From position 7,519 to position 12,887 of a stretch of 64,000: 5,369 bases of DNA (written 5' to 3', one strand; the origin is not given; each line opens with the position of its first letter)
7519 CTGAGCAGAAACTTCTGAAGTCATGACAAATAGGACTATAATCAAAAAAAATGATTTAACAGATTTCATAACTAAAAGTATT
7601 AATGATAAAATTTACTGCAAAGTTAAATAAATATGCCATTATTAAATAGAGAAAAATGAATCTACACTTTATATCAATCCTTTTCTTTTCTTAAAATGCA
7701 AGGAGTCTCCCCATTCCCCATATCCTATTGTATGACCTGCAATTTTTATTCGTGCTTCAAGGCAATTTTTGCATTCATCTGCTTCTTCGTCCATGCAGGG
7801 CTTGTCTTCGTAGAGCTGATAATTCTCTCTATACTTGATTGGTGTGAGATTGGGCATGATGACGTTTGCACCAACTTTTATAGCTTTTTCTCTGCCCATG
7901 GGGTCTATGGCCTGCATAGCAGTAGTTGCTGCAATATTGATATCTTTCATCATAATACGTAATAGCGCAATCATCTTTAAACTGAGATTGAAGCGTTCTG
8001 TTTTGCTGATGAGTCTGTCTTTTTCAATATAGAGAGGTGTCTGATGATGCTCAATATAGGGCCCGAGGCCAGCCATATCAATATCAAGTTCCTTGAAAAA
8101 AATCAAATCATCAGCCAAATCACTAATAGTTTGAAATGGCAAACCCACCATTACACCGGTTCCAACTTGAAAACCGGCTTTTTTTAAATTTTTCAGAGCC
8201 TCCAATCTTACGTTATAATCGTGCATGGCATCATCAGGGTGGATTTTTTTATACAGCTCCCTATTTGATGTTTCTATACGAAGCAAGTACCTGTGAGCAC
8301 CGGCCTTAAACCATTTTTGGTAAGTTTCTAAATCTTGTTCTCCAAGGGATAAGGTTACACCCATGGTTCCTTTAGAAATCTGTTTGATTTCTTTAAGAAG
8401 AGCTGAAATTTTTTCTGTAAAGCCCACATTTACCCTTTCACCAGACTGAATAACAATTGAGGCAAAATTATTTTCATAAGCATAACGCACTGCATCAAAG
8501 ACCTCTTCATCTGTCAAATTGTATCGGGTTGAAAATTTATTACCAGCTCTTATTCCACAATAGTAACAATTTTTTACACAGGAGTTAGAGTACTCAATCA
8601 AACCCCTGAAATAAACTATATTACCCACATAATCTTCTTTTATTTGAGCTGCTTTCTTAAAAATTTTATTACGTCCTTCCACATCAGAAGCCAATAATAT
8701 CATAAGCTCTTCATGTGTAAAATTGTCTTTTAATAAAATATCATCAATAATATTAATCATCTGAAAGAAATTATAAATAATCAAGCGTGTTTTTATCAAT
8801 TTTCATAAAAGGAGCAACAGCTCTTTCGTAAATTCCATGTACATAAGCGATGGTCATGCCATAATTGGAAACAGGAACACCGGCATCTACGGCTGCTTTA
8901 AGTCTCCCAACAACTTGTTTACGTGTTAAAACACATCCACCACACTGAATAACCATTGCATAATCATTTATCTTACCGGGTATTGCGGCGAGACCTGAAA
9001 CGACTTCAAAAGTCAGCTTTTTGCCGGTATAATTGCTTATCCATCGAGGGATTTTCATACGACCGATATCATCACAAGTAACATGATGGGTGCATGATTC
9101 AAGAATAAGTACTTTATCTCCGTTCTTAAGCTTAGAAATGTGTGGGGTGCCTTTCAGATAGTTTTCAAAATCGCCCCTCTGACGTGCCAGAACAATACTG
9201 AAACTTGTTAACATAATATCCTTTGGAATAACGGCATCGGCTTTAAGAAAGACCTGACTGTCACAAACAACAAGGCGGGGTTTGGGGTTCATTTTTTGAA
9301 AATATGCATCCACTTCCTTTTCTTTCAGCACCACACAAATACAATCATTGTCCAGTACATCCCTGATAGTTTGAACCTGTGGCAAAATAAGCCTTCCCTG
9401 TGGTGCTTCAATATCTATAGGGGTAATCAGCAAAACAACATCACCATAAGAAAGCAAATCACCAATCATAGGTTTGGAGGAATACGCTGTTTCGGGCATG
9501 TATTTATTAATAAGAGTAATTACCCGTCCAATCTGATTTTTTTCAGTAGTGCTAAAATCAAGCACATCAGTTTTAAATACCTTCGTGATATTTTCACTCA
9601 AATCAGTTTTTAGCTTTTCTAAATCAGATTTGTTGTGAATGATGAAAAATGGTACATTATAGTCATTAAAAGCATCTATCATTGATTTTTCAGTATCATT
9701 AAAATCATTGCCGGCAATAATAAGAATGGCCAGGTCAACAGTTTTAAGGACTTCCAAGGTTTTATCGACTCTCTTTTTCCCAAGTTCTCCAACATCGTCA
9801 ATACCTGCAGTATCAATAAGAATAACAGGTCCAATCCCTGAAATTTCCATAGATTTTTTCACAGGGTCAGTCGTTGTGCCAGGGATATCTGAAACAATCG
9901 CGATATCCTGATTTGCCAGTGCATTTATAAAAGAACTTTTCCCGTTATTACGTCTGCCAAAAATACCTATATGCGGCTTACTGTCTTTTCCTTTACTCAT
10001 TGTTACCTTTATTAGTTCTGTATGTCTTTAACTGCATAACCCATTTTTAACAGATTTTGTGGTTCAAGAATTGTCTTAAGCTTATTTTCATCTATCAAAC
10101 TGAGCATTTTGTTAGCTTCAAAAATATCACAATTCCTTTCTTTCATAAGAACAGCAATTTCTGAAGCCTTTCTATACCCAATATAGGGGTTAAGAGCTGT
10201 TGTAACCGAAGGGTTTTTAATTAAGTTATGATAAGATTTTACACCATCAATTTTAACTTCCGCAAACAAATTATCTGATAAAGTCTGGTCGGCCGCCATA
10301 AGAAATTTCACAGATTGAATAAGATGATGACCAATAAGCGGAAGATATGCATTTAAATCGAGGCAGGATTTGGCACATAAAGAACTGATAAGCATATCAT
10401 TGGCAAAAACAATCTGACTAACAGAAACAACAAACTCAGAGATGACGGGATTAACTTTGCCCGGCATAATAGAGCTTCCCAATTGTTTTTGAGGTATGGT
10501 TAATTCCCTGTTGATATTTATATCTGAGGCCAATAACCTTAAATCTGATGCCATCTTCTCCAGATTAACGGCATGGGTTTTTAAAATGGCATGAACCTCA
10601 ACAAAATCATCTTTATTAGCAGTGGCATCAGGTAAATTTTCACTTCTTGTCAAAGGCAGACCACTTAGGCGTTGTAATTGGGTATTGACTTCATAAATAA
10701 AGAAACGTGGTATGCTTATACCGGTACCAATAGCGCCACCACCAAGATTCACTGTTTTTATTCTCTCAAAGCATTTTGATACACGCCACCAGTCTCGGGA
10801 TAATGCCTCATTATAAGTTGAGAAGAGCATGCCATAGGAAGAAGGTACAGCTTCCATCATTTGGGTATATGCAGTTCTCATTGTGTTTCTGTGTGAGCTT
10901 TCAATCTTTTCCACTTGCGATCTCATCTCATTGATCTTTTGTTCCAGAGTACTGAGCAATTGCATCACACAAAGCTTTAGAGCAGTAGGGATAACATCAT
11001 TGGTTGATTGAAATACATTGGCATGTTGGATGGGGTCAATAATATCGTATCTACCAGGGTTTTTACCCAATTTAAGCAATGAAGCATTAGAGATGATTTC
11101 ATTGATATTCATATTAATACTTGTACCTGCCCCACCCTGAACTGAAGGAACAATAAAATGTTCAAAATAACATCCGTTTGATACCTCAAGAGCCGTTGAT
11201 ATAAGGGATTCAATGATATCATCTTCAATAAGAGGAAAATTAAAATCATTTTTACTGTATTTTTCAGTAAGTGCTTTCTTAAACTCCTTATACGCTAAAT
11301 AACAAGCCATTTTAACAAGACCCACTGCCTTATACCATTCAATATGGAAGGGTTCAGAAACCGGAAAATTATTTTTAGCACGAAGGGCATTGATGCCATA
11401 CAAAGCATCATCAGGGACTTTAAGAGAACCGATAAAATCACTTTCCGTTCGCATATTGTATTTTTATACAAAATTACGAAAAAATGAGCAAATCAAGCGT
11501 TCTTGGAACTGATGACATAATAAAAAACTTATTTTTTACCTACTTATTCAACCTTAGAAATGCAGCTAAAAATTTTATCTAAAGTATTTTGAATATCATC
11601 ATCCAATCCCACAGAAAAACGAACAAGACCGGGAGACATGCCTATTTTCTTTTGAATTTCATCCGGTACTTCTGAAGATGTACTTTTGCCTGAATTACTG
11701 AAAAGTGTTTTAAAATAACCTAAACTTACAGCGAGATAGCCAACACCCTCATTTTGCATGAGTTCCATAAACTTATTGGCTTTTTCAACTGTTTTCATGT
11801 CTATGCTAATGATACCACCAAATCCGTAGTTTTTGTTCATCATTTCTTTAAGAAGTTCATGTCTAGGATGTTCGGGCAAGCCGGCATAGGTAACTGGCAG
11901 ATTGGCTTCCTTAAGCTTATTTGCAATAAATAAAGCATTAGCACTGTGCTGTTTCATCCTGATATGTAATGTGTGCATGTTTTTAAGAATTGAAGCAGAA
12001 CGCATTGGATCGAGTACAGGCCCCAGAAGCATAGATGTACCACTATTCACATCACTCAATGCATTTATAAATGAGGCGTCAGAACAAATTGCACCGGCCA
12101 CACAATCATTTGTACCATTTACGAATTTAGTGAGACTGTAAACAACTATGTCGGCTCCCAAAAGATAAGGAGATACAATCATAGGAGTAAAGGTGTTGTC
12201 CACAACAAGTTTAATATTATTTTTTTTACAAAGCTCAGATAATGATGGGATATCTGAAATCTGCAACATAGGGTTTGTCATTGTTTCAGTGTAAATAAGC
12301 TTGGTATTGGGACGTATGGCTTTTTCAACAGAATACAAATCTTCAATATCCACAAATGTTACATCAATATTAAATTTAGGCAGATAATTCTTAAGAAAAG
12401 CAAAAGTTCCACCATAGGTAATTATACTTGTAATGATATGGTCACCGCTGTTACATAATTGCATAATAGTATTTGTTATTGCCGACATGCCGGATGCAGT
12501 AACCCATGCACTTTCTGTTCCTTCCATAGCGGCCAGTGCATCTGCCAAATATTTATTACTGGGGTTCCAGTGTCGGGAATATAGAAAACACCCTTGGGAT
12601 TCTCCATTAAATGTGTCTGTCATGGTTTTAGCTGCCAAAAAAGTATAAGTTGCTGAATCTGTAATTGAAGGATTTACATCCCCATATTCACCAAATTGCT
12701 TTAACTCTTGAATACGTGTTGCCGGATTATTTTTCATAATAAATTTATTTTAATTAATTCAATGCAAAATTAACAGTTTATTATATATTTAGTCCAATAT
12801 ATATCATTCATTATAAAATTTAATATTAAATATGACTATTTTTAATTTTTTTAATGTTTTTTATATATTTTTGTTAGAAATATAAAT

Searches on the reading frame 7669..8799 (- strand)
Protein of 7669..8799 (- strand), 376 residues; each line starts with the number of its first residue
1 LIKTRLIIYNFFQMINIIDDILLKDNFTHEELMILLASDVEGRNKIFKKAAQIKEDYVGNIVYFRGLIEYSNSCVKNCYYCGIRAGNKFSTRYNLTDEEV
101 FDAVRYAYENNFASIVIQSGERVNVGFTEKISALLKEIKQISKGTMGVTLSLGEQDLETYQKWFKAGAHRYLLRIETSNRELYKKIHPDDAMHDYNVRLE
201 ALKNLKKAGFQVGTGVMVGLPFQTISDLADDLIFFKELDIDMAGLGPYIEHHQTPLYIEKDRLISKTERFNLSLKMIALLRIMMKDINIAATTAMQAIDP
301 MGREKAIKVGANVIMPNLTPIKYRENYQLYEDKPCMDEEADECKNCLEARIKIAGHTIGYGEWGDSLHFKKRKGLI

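Call 39: search_protein_families(library=pfam, proteins=[window:7669-8799:-], max_evalue=0.001)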
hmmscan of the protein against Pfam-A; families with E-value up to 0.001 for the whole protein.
window:7669-8799:- (376 aa): 1 family
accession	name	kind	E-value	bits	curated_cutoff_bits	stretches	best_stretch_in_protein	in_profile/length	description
PF04055.27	Radical_SAM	-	4e-20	73.1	29.5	1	68-231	1-162/166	Radical SAM superfamily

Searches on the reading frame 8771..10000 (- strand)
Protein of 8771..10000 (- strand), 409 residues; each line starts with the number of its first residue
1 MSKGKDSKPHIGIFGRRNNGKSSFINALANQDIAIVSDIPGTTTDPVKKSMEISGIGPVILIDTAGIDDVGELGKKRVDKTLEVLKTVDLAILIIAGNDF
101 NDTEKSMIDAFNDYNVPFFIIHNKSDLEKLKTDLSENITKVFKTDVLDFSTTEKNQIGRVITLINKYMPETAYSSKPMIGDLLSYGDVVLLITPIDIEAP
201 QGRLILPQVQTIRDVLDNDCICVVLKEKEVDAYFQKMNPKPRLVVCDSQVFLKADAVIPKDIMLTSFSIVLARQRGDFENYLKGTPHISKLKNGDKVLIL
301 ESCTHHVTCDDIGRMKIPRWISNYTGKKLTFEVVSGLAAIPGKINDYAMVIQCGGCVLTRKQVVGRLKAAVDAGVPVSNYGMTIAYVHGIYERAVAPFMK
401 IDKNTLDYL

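Call 39: search_protein_families(library=pfam, proteins=[window:8771-10000:-], max_evalue=0.001)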
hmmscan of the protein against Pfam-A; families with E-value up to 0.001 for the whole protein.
window:8771-10000:- (409 aa): 6 families
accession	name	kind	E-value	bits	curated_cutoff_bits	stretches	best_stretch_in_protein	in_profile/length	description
PF18133.7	HydF_tetramer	-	2e-43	147.4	22.6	1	280-397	2-118/118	Hydrogen maturase F tetramerization domain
PF18128.7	HydF_dimer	-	8.9e-39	132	23.4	1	178-276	1-99/99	Hydrogen maturase F dimerization domain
PF01926.29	MMR_HSR1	-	1.1e-21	77.4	21.9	1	10-124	1-113/113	50S ribosome-binding GTPase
PF00350.29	Dynamin_N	-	1.3e-06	29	27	1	11-43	1-33/168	Dynamin family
PF02421.24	FeoB_N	-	9.5e-05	22.4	27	1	11-161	3-153/156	Ferrous iron transport protein B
PF09547.16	SpoIVA_ATPase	-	0.00032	20.6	26.6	0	73-161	135-229/237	Stage IV sporulation protein A, ATPase domain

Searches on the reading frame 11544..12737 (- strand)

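Call 39: search_protein_families(library=pfam, proteins=[window:11544-12737:-], max_evalue=0.001)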
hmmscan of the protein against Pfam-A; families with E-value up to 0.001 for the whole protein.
window:11544-12737:- (397 aa): 6 families
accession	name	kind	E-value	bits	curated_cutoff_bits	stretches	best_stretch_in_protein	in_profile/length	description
PF01053.26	Cys_Met_Meta_PP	-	2e-97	326.6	27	1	17-382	14-372/381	Cys/Met metabolism PLP-dependent enzyme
PF00155.27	Aminotran_1_2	-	1.5e-08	34.7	19.7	1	67-283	50-298/361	Aminotransferase class I and II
PF01041.23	DegT_DnrJ_EryC1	-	2.1e-07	30.9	19.8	1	59-180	24-145/360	DegT/DnrJ/EryC1/StrS aminotransferase family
PF00266.25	Aminotran_5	-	2.8e-06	27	21.5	1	80-206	70-203/371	Aminotransferase class-V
PF01212.27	Beta_elim_lyase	-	0.00018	21.3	27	1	59-182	32-170/288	Beta-eliminating lyase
PF06838.17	Met_gamma_lyase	-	0.00041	19.4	24.2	1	90-228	99-247/405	Methionine gamma-lyase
